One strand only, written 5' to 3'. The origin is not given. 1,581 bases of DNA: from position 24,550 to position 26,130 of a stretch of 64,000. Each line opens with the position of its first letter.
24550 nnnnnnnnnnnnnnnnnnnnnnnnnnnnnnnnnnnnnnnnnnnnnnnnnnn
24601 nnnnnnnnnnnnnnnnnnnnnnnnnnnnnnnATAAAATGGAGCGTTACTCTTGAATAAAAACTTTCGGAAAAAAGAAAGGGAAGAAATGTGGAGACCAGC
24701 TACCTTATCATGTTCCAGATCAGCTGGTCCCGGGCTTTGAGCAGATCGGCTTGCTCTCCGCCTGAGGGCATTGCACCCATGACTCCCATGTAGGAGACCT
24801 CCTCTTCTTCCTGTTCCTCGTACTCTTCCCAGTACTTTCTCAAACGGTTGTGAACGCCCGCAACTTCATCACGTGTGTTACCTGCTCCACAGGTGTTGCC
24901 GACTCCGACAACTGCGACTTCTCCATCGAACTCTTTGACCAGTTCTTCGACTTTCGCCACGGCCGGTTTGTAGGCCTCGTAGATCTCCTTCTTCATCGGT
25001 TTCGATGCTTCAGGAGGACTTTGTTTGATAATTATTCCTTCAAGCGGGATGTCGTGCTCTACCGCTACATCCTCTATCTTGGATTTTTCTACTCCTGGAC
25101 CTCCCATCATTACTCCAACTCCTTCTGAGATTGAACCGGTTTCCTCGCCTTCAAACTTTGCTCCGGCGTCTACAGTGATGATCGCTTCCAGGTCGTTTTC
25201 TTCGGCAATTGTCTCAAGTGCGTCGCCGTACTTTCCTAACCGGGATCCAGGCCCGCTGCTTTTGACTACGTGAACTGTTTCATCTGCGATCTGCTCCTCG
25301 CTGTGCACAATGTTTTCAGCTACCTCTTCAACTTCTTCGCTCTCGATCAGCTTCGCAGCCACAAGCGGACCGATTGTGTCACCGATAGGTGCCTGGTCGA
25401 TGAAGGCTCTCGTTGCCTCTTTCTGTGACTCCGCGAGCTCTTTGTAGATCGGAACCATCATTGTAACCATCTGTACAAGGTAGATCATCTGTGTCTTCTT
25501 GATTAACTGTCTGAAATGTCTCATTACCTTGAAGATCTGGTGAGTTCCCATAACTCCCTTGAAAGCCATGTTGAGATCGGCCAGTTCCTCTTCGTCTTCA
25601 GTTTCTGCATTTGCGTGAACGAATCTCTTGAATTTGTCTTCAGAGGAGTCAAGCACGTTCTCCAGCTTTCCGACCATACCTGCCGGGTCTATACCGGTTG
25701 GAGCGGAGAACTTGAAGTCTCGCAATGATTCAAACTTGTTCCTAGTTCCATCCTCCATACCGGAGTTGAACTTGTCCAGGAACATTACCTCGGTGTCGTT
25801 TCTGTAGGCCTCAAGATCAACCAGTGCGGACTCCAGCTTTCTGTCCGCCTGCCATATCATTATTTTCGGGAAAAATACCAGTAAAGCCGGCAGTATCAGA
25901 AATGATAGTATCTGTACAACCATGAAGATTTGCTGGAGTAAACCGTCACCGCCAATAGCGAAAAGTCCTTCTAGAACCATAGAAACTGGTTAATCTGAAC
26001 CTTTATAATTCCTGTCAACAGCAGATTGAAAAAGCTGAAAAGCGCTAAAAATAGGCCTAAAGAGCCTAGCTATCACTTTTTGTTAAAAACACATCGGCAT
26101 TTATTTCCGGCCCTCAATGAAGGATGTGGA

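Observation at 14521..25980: Cluster of giant hyper-acidic, cysteine-rich secreted proteins interleaved with duplicated Tat-lipoproteins: candidate undescribed cell-surface / host-contact module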

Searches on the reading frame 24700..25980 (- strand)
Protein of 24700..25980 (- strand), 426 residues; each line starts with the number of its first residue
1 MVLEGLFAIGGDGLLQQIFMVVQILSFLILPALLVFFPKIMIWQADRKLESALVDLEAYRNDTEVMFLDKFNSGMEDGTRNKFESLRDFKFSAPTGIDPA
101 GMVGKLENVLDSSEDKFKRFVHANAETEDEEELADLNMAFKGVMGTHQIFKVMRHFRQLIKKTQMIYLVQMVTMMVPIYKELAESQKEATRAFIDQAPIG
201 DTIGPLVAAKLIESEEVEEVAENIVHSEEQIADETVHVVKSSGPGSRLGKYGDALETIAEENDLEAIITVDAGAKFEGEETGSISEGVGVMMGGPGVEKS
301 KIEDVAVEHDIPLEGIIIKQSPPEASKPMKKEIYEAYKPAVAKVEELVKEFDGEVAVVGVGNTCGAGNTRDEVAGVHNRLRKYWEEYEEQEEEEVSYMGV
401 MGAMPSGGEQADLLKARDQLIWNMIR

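Call 4: search_protein_families(library=pfam, proteins=[window:24700-25980:-], max_evalue=1)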
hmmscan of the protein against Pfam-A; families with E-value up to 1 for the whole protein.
window:24700-25980:- (426 aa): 2 families
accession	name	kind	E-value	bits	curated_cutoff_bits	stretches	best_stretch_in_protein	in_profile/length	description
PF23542.1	DUF1512_C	-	1.1e-51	175.7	25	1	199-365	1-173/175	Domain of unknown function (DUF1512) C-terminal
PF07431.17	DUF1512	-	1.3e-26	93.8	25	1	20-194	1-176/177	Protein of unknown function (DUF1512) N-terminal domain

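Call 5: search_protein_families(library=ncbifam, proteins=[window:24700-25980:-], max_evalue=1)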
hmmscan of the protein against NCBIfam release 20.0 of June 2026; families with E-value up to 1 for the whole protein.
window:24700-25980:- (426 aa): 0 families

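Call 124: search_protein_families(library=padloc, proteins=[window:24700-25980:-], max_evalue=0.01)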
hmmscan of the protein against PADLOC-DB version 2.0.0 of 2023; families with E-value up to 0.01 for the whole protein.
window:24700-25980:- (426 aa): 0 families
